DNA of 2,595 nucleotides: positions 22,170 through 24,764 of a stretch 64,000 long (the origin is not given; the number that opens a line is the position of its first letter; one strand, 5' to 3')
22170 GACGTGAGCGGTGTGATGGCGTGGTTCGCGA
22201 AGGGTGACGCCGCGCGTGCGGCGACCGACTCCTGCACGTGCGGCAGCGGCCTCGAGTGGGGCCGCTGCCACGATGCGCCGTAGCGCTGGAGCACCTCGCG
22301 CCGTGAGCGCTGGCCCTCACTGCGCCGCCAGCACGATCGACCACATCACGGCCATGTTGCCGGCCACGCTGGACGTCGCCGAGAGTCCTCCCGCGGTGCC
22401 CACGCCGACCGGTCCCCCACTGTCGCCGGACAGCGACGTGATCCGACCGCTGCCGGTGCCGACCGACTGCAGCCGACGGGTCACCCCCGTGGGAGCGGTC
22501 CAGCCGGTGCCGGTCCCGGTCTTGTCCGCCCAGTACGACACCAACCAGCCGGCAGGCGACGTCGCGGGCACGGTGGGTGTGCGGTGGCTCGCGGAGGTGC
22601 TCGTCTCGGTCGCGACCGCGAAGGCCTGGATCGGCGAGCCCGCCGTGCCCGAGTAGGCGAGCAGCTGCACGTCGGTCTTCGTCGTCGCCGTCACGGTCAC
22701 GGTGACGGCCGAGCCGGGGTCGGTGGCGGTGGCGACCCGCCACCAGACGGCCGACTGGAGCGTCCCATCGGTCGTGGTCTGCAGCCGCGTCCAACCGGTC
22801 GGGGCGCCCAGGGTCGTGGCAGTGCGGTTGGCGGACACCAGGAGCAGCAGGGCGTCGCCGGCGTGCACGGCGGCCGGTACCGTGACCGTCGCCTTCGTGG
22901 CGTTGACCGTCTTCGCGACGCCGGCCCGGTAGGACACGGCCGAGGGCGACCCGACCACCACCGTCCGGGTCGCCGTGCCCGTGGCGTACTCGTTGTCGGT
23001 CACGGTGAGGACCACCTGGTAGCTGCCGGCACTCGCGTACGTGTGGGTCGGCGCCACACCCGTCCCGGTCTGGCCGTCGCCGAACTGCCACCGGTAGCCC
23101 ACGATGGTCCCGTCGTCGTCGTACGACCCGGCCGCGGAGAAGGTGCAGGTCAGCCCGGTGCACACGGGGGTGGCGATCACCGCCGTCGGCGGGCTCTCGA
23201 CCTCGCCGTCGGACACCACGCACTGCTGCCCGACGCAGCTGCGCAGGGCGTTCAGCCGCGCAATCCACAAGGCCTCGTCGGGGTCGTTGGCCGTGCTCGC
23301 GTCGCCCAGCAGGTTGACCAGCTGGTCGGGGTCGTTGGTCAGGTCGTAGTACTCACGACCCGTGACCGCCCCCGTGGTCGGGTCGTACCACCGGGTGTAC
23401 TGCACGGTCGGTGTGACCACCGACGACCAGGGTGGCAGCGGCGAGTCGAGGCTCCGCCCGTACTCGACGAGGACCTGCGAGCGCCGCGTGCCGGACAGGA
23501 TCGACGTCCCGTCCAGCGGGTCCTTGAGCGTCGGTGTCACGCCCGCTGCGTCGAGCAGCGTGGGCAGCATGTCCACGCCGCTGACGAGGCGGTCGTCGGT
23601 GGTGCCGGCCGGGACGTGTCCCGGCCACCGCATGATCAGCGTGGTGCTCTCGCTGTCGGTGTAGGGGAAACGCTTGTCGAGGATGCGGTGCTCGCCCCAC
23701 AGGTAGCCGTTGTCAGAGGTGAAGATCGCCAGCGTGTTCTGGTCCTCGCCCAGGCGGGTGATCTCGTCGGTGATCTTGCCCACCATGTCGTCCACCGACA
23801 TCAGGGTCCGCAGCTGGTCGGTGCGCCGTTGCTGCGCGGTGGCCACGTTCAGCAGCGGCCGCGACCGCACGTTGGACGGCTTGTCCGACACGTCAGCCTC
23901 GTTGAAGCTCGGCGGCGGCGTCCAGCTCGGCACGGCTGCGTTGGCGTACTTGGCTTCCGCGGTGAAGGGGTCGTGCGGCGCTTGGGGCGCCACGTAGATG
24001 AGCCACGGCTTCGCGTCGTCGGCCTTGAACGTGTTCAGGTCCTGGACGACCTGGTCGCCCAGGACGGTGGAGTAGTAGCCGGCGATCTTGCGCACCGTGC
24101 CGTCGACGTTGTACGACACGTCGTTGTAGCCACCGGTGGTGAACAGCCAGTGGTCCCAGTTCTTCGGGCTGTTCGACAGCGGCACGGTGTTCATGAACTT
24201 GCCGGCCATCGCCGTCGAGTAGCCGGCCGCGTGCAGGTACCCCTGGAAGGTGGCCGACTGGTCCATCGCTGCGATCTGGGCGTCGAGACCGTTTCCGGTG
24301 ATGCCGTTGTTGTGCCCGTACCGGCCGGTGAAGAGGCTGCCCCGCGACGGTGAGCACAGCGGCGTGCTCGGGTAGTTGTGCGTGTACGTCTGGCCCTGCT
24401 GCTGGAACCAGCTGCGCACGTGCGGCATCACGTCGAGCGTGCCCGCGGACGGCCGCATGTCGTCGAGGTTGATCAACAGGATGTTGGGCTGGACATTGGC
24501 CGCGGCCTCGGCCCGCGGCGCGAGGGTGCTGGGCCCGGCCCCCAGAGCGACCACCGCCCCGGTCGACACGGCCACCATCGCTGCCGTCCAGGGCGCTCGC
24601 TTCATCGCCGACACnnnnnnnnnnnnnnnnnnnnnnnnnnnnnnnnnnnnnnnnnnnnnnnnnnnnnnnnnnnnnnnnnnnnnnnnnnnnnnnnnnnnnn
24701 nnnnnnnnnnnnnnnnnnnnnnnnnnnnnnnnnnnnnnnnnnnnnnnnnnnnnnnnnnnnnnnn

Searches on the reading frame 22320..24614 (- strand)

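Call 8: search_protein_families(library=pfam, proteins=[window:22320-24614:-], max_evalue=0.01)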
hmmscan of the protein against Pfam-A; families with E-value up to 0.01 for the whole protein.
window:22320-24614:- (765 aa): 8 families
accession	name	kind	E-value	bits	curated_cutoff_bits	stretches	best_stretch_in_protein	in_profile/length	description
PF00884.28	Sulfatase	-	9.8e-41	140.4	25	1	43-359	1-301/301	Sulfatase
PF18911.6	PKD_4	-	3.5e-21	75.5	27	1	475-554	3-85/85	PKD domain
PF00801.26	PKD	-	1.5e-15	57.3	23.5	1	481-553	8-80/80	PKD domain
PF16347.10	SGSH_C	-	7e-15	55.9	29.3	1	307-442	1-138/154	N-sulphoglucosamine sulphohydrolase, C-terminal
PF22352.2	K319L-like_PKD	-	1.2e-05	25.6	27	1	490-554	14-84/84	K319L-like, PKD domain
PF23619.1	Ig_VWA7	-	0.0015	19.2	27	1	609-647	50-88/104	VWA7 Ig-like domain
PF01663.27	Phosphodiest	-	0.0031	17.6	23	0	46-303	2-220/342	Type I phosphodiesterase / nucleotide pyrophosphatase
PF18887.5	MBG_3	-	0.0097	16.4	25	1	528-555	43-69/72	MBG domain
